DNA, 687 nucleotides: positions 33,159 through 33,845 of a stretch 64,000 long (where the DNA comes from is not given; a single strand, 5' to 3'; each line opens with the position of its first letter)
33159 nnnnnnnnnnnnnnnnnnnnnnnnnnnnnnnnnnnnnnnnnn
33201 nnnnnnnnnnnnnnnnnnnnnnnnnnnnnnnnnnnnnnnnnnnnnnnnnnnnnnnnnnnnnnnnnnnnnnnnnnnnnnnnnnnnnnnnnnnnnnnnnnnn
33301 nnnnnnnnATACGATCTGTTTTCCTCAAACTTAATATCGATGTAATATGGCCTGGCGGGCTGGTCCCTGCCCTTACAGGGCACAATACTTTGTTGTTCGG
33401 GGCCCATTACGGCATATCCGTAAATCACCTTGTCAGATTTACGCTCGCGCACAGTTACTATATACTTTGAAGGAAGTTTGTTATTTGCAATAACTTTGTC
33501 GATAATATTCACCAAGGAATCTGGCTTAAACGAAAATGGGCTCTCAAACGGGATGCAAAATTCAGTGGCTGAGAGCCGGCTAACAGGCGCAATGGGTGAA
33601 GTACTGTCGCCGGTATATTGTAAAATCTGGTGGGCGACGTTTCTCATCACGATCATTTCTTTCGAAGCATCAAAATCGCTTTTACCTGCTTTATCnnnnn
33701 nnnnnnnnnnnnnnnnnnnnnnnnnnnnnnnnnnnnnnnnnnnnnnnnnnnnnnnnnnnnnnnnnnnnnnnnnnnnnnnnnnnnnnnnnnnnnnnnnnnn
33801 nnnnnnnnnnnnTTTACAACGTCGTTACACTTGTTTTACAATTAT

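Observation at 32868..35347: Divergent pair: a receiver-less, membrane-anchored winged-helix regulator and a secreted Reg_prop beta-propeller - a possible split sensing module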

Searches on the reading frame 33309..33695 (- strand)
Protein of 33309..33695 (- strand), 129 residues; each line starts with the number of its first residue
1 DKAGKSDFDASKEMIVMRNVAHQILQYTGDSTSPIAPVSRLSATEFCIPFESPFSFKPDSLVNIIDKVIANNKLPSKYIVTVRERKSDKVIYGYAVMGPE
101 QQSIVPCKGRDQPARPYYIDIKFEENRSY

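Call 37: predict_structure(alignment_id=A3)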
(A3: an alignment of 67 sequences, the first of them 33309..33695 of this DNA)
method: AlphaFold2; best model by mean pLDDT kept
length: 129 residues; sequences in the alignment: 67
mean_pLDDT: 87.7   pTM: 0.83
mean pLDDT of the five models: 87.7, 87.2, 86.6, 85.7, 84.5
residues with pLDDT >= 90: 82; 70-90: 38; 50-70: 4; < 50: 5
segments of 3 or more residues with pLDDT < 50: 1-3
pLDDT, mean of each block of 10 residues (from residue 1): 63 93 92 88 94 91 96 94 92 89 80 93 72
secondary structure, 60 per line:
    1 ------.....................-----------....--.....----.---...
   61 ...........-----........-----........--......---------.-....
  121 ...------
elements in order: H7-27 E39-42 E45-49 H58-71 E77-84 E90-97 E100-105 E117-123

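Call 41: fold_search(model_id=the predicted structure, library=pdb)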
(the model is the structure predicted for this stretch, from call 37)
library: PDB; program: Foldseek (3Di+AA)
matches with E <= 10: 1177; with E <= 0.001: 0
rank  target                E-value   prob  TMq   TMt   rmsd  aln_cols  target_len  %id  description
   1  1v7o_A                2.0e-02  0.90  0.42  0.36  14.7       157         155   10  Alanyl-tRNA synthetase editing domain homologue protein from Pyrococcus horikoshii (released 2004-01-13)
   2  8fk7_A                3.7e-02  0.20  0.16  0.15  18.0       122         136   13  Structure of the Pyrobaculum calidifontis flagellar-like archaeal type IV pilus (released 2023-06-28)
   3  8fx4_A                4.1e-02  0.69  0.37  0.12   8.1       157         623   11  GC-C-Hsp90-Cdc37 regulatory complex (released 2023-07-12)
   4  7c7c                  4.4e-02  0.82  0.41  0.17   7.2       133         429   10  Crystal structure of human TRAP1 with SJT104 (released 2021-05-26)
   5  7eyp_A                4.9e-02  0.09  0.15  0.18  13.1       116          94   12  Crystal structure of Pseudomonas aeruginosa ppnP (released 2022-02-09)
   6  1v7o_B                5.9e-02  0.77  0.41  0.36  14.8       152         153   10  Alanyl-tRNA synthetase editing domain homologue protein from Pyrococcus horikoshii (released 2004-01-13)
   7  8fx4_B                5.9e-02  0.60  0.37  0.11   9.1       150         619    9  GC-C-Hsp90-Cdc37 regulatory complex (released 2023-07-12)
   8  5m21_H                6.6e-02  0.16  0.19  0.09  15.3       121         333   10  Crystal structure of hydroquinone 1,2-dioxygenase from Sphingomonas sp. TTNP3 with 4-hydroxybenzoate bound (released 2017-09-27)
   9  5m26_D                6.6e-02  0.15  0.18  0.09  14.6       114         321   10  Crystal structure of hydroquinone 1,2-dioxygenase from Sphingomonas sp. TTNP3 in complex with methylhydroquinone (released 2017-09-27)
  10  1v4p_A                7.0e-02  0.75  0.40  0.35  14.6       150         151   10  Crystal structure of Alanyl-tRNA Synthetase from Pyrococcus horikoshii OT3 (released 2004-11-23)
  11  5k9h                  9.4e-02  0.57  0.29  0.09   6.4       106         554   14  Crystal structure of a glycoside hydrolase 29 family member from an unknown rumen bacterium (released 2016-09-28)
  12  8t9w_C                1.0e-01  0.54  0.33  0.12  10.1       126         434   10  Crystal structure of a GH140 apiosidase derived from a lignocellulolytic enriched mangrove metagenome. (released 2024-02-07)
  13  1tc0_B                1.0e-01  0.44  0.33  0.25  10.1       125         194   14  Ligand Induced Conformational Shifts in the N-terminal Domain of GRP94, Open Conformation Complexed with the physiolog (released 2004-08-24)
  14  4it2_A                1.1e-01  0.75  0.37  0.28   5.9       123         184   12  Mn(III)-PPIX bound Tt H-NOX (released 2013-02-27)
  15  8t9w_B                1.1e-01  0.51  0.33  0.11  10.4       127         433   10  Crystal structure of a GH140 apiosidase derived from a lignocellulolytic enriched mangrove metagenome. (released 2024-02-07)
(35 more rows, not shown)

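Call 45: find_homologous_proteins(query=window:33309-33695:-, max_evalue=0.001)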
Query window:33309-33695:-: 5 candidates shared short words with the query, none scored E <= 0.001.

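Call 51: search_protein_representatives(protein=window:33309-33695:-)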
Query: 129 residues. Proteins with E-value up to 0.001 (for the whole library): 700; up to 1e-10: 347; up to 1e-30: 8. The best 150 are listed.
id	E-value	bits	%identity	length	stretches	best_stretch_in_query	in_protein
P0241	7.3e-36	139.0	56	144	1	6-121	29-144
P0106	1.8e-34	134.5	50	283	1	2-126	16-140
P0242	7.7e-34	132.4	50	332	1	5-127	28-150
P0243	1.2e-33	131.8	50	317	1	2-126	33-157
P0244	5.8e-32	126.4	50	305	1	4-128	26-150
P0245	2.4e-31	124.4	49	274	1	6-127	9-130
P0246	3.7e-31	123.8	51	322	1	4-125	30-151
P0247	5.6e-31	123.2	48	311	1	4-127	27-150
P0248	5.4e-30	120.0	46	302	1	4-128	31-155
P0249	1.9e-29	118.2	47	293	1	4-126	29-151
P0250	3.5e-29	117.4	48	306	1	5-127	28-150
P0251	3.5e-29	117.4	49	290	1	6-123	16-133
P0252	5.0e-29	116.9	50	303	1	8-124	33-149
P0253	1.9e-27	111.8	47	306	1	2-125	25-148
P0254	7.2e-27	109.9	52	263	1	17-127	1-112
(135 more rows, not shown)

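Call 70: search_solved_structures(query=window:33309-33695:-, max_evalue=10)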
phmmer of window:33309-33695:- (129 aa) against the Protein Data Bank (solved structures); distinct sequences matched with E-value up to 10: 5.
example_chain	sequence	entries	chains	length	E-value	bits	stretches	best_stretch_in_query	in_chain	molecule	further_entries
7sol_A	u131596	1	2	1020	0.42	13.8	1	38-88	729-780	Ubiquitin-like modifier-activating enzyme 6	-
9ykv_A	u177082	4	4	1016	0.43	13.8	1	38-88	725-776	Ubiquitin-like modifier-activating enzyme 6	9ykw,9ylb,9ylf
9qgw_B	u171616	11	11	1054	0.45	13.7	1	38-88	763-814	Ubiquitin-like modifier-activating enzyme 6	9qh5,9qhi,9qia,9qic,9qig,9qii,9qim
7pvn_A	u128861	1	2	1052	0.45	13.7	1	38-88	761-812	Ubiquitin-like modifier-activating enzyme 6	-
9xgb_A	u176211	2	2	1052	0.46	13.7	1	38-88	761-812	Ubiquitin-like modifier-activating enzyme 6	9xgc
